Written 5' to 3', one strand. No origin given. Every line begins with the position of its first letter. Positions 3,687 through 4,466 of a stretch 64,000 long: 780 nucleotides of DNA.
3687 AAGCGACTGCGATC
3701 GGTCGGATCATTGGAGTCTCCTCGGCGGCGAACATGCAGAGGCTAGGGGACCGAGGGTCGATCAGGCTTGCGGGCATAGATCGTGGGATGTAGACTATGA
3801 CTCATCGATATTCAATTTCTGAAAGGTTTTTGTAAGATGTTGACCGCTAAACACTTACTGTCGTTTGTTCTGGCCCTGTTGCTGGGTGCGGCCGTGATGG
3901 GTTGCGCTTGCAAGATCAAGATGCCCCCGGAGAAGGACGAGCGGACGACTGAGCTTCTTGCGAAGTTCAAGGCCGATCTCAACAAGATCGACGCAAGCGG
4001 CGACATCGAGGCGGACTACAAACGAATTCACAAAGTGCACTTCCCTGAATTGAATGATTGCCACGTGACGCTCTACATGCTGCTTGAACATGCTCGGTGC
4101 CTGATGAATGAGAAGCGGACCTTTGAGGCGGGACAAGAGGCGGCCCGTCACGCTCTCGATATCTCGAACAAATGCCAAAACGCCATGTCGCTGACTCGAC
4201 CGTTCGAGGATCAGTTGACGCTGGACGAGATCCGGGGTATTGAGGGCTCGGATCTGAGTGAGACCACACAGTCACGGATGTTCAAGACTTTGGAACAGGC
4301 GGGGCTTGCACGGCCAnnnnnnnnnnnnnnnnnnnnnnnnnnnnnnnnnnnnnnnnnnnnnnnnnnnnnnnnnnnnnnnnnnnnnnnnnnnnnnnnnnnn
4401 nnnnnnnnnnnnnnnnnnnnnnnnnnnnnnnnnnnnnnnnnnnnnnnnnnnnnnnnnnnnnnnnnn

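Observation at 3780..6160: Lower-G+C two-gene island: lipoprotein plus exported caspase-like protease with a large unknown C-terminal region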

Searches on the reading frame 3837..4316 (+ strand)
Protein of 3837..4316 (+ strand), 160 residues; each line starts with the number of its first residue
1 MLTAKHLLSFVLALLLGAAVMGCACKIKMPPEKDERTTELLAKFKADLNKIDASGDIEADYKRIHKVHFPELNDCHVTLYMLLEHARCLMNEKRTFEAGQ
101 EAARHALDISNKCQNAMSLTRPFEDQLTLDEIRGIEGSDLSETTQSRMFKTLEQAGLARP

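Call 7: search_protein_families(library=pfam, proteins=[window:3837-4316:+], max_evalue=1)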
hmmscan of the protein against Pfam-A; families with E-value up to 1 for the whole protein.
window:3837-4316:+ (160 aa): 0 families

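Call 8: search_protein_families(library=ncbifam, proteins=[window:3837-4316:+], max_evalue=1)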
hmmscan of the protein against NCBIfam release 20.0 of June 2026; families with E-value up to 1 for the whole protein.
window:3837-4316:+ (160 aa): 1 family
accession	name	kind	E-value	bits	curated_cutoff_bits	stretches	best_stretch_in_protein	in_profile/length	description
NF043042.1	T4SS_Lem8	equivalog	0.049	12.3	1000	1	27-72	70-117/524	Dot/Icm T4SS effector Lem8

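Call 9: search_protein_families(library=padloc, proteins=[window:3837-4316:+], max_evalue=1)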
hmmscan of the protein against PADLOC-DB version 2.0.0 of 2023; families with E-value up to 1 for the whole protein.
window:3837-4316:+ (160 aa): 0 families

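Call 12: find_homologous_proteins(query=window:3837-4316:+, max_evalue=0.01)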
Query window:3837-4316:+ (160 aa): 1 proteins with E <= 0.01 among 103 candidates.
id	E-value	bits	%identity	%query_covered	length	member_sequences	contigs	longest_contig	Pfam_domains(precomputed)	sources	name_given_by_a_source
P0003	2.0e-100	351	100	100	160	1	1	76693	-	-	-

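Call 29: search_protein_families(library=phrogs, proteins=[window:3837-4316:+], max_evalue=1)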
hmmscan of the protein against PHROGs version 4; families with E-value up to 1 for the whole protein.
window:3837-4316:+ (160 aa): 1 family
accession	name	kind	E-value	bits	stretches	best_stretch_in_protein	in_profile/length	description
phrog_15357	-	unknown function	0.32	12.3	1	41-76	58-93/120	-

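Call 40: find_homologous_proteins(query=A1, max_evalue=0.001)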
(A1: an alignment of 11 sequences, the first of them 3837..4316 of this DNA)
Query A1 (11 sequences) (160 aa, profile of the alignment): 9 proteins with E <= 0.001 among 3550 candidates.
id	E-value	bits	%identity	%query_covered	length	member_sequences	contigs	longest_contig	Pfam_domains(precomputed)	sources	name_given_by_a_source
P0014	1.8e-44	169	25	80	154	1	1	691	-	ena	-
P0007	3.3e-40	155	32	63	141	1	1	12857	-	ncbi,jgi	jgi:hypothetical protein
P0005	2.0e-39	153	40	61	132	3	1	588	-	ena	-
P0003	5.1e-38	148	100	100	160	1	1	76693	-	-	-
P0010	6.6e-38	148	32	52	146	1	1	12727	-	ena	-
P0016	3.3e-37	145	32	53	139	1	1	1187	-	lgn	-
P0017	3.9e-37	145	35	39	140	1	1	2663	-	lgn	-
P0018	3.3e-28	116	36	50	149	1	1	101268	-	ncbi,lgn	-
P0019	8.2e-25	105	39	31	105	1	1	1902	-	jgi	jgi:hypothetical protein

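Call 43: find_encoding_contigs(protein=P0018, flank=8000, max_places=3)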
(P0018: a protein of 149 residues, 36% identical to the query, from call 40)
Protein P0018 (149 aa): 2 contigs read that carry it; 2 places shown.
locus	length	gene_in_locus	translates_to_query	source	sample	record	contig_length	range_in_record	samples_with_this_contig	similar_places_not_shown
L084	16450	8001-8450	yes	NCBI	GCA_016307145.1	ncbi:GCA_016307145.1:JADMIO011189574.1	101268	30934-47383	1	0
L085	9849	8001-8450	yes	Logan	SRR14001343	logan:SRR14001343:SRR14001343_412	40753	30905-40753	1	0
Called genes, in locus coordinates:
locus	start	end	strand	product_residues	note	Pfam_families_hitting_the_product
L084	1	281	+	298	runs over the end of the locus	PF01408:GFO_IDH_MocA, PF02826:2-Hacid_dh_C, PF03446:NAD_binding_2, PF03807:F420_oxidored, PF14833:NAD_binding_11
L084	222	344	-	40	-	-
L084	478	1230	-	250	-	PF13505:OMP_b-brl, PF01389:OmpA_membrane (weak)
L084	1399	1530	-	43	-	-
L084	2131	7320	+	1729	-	PF05593:RHS_repeat (faint), PF25023:TEN_YD-shell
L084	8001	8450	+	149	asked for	-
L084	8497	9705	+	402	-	PF00089:Trypsin, PF13365:Trypsin_2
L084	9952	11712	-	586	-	PF02012:BNR (faint), PF00404:Dockerin_1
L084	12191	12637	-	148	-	PF00149:Metallophos (faint), PF12850:Metallophos_2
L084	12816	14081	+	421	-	PF04851:ResIII, PF00270:DEAD, PF00271:Helicase_C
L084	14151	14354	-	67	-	-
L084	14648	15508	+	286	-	PF01135:PCMT (weak), PF13489:Methyltransf_23, PF01209:Ubie_methyltran, PF08241:Methyltransf_11, PF08242:Methyltransf_12, PF13649:Methyltransf_25, PF13847:Methyltransf_31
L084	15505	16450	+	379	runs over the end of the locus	PF00561:Abhydrolase_1, PF12146:Hydrolase_4, PF12697:Abhydrolase_6, PF00326:Peptidase_S9 (weak)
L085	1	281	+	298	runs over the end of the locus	PF01408:GFO_IDH_MocA, PF02826:2-Hacid_dh_C, PF03446:NAD_binding_2, PF03807:F420_oxidored, PF14833:NAD_binding_11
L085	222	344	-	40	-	-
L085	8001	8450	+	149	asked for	-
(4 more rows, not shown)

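Call 44: find_encoding_contigs(protein=P0017, flank=8000, max_places=3)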
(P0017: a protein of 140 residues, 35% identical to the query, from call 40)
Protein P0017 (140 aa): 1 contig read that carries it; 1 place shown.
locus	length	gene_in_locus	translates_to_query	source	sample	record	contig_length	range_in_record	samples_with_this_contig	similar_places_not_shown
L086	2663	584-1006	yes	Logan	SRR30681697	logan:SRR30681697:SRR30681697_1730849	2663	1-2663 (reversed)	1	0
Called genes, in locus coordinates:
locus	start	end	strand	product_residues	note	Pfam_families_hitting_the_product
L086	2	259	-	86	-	?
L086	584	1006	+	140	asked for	-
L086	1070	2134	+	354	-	PF00089:Trypsin, PF13365:Trypsin_2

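Call 55: find_related_loci(query=A4, collection=metagenome_contigs, flank=5000)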
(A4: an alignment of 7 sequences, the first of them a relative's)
Query A4 (140 aa) in metagenome_contigs; peptide patterns used: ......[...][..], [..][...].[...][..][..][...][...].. (x = any residue, [..] = any of these).
263 stretches matched a pattern; 3 encode a relative of the query (tblastn E <= 1e-3); 3 distinct loci.
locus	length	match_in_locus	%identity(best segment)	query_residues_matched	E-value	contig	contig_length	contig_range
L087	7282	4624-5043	50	1-139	2e-42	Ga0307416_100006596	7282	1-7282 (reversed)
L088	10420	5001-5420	50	1-139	2e-42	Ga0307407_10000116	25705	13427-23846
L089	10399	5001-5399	51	4-139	2e-40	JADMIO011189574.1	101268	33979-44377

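Call 63: predict_structure(alignment_id=A2)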
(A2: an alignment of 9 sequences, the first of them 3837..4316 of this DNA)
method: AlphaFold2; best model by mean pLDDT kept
length: 160 residues; sequences in the alignment: 9
mean_pLDDT: 70.1   pTM: 0.63
mean pLDDT of the five models: 70.1, 60.1, 56.4, 54.4, 51.4
residues with pLDDT >= 90: 14; 70-90: 72; 50-70: 47; < 50: 27
segments of 3 or more residues with pLDDT < 50: 17-21, 118-125, 136-139, 155-160
pLDDT, mean of each block of 10 residues (from residue 1): 55 52 72 81 92 82 87 82 87 81 84 58 49 49 59 49
secondary structure, 60 per line:
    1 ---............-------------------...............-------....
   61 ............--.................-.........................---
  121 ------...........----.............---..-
elements in order: H4-15 H35-49 H57-72 H75-91 H93-117 H129-137 H142-154

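Call 65: search_protein_families(library=pfam, alignment_id=A1, max_evalue=1)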
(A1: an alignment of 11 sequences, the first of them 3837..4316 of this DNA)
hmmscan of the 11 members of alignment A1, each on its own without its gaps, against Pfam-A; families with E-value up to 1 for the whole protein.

A. member 1, window:3837-4316:+ (160 aa): 0 families

B. families by the number of members that match (of 11 scanned): 11 families
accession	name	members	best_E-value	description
PF21754.2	DacZ_A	1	0.008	Probable sensor domain DacZ_A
PF06424.17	PRP1_N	1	0.019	PRP1 splicing factor, N-terminal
PF19040.6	SGNH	1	0.028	SGNH domain (fused to AT3 domains)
PF14496.11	NEL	1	0.033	C-terminal novel E3 ligase, LRR-interacting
PF12931.13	TPR_Sec16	1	0.037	Sec16 Sec23-binding domain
PF25481.1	Nucleoprot-TPR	1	0.062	Nucleoprotein TPR-like domain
PF22422.2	MGH1-like_GH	1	0.079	Mannosylglycerate hydrolase MGH1-like glycoside hydrolase domain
PF16989.10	T6SS_VasJ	1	0.086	Type VI secretion, EvfE, EvfF, ImpA, BimE, VC_A0119, VasJ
PF15353.11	HECA_N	1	0.1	Headcase N-terminal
PF01916.23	DS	1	0.12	Deoxyhypusine synthase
PF20404.3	DUF6694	1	0.18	Family of unknown function (DUF6694)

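Call 67: fold_search(model_id=the predicted structure, library=pdb)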
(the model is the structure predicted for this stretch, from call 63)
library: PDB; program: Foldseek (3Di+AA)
matches with E <= 10: 174; with E <= 0.001: 0
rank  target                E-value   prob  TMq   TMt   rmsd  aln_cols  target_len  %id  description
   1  6bhs                  1.2e+00  0.08  0.18  0.15  15.9       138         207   17  HIV-1 CA hexamer in complex with IP6, hexagonal crystal form (released 2018-08-01)
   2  6v2f_D                1.3e+00  0.08  0.19  0.15  15.2       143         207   17  Crystal structure of the HIV capsid hexamer bound to the small molecule long-acting inhibitor, GS-6207 (released 2020-07-01)
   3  5tsv_A                1.4e+00  0.07  0.18  0.15  15.3       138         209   17  HIV-1 CA hexamer with NUP153 peptide - R3 crystal form (released 2017-11-08)
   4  8g6k_C                1.5e+00  0.06  0.18  0.14  15.1       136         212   18  HIV-1 CA lattice bound to IP6; from capsid-like particles (released 2023-05-03)
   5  2pbx_A                1.6e+00  0.08  0.20  0.17  15.5       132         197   15  Vibrio cholerae HapR (released 2007-10-02)
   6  8f22_A                1.7e+00  0.06  0.17  0.14  15.4       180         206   13  HIV-CA Disulfide linked Hexamer bound to 11l capsid inhibitor. (released 2023-09-13)
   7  5u91_E                1.9e+00  0.20  0.35  0.20  14.2       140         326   15  Crystal structure of Tre/loxLTR complex (released 2017-07-26)
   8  5hgn                  2.0e+00  0.06  0.18  0.15  15.5       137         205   18  Hexameric HIV-1 CA, apo form (released 2016-08-10)
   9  1pvp_B                2.2e+00  0.21  0.35  0.20  13.9       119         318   13  BASIS FOR A SWITCH IN SUBSTRATE SPECIFICITY: CRYSTAL STRUCTURE OF SELECTED VARIANT OF CRE SITE-SPECIFIC RECOMBINASE, A (released 2004-02-17)
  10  1drg_A                2.2e+00  0.13  0.31  0.18  15.3       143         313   12  CRYSTAL STRUCTURE OF TRIMERIC CRE RECOMBINASE-LOX COMPLEX (released 2001-10-19)
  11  2hqt_B                2.2e+00  0.11  0.22  0.28  13.3       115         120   16  Crystal structures of the interacting domains from yeast glutamyl-tRNA synthetase and tRNA aminoacylation and nuclear  (released 2006-09-05)
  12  2o02_A                2.5e+00  0.30  0.30  0.22   9.3        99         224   12  Phosphorylation independent interactions between 14-3-3 and Exoenzyme S: from structure to pathogenesis (released 2007-11-27)
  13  5n7e_B                2.5e+00  0.07  0.22  0.20  20.6       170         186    9  Crystal structure of the Dbl-homology domain of Bcr-Abl in complex with monobody Mb(Bcr-DH_4). (released 2017-12-27)
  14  1cnt_4                2.6e+00  0.07  0.22  0.26  14.1       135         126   16  CILIARY NEUROTROPHIC FACTOR (released 1997-03-26)
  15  8gjg_A                2.6e+00  0.05  0.18  0.18  17.2       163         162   14  De novo design of high-affinity protein binders to bioactive helical peptides (released 2024-01-10)
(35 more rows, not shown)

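Call 90: find_encoding_contigs(protein=P0019, flank=6000, max_places=3)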
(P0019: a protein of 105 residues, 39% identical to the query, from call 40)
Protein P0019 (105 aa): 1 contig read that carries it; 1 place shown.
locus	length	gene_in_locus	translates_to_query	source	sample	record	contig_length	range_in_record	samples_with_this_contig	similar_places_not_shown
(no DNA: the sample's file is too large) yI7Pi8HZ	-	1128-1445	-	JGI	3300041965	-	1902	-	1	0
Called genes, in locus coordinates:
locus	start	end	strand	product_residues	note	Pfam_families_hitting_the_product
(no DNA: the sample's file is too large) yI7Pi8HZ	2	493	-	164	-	?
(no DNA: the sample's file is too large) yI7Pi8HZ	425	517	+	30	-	-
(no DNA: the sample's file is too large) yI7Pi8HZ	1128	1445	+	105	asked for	-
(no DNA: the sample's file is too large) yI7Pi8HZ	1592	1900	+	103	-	?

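Call 99: find_related_loci(query=A4, collection=viral_contigs, flank=5000)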
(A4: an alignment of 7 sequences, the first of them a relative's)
Query A4 (140 aa) in viral_contigs; peptide patterns used: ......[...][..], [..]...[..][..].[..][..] (x = any residue, [..] = any of these).
71 stretches matched a pattern, but none encodes a relative of the query by tblastn (E <= 1e-3).

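Call 103: search_protein_families(library=padloc, alignment_id=A1, max_evalue=0.1)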
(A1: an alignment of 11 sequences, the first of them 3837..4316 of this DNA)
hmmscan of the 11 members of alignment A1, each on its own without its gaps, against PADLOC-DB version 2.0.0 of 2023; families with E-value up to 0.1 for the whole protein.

A. member 1, window:3837-4316:+ (160 aa): 0 families

B. families by the number of members that match (of 11 scanned): 4 families
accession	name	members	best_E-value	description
PDLC00967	Cas8a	1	0.003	"CRISPR-associated protein Cas8a1/Csx13, MYXAN subtype"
PDLC03922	MkoB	1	0.0052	-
PDLC03770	RT_UG31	1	0.0081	DRT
PDLC03869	LmuC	1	0.032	-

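Call 104: search_protein_families(library=ncbifam, alignment_id=A1, max_evalue=0.1)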
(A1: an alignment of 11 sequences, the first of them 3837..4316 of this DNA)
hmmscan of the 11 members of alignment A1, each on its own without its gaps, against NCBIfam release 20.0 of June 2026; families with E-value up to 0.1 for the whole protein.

A. member 1, window:3837-4316:+ (160 aa): 1 family
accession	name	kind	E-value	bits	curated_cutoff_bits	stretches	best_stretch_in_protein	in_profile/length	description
NF043042.1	T4SS_Lem8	equivalog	0.049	12.3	1000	1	27-72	70-117/524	Dot/Icm T4SS effector Lem8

B. families by the number of members that match (of 11 scanned): 5 families
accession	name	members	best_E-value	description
NF058576.1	EntV_fam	2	0.021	EntV family bacteriocin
NF053620.1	ArchsnAlpArcSThp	1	0.005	archaeosine synthase subunit alpha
TIGR03485.1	cas_csx13_N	1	0.011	type I-MYXAN CRISPR-associated Cas8a1/Cmx1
NF011322.0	PRK14735.1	1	0.048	F0F1 ATP synthase subunit epsilon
NF043042.1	T4SS_Lem8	1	0.049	Dot/Icm T4SS effector Lem8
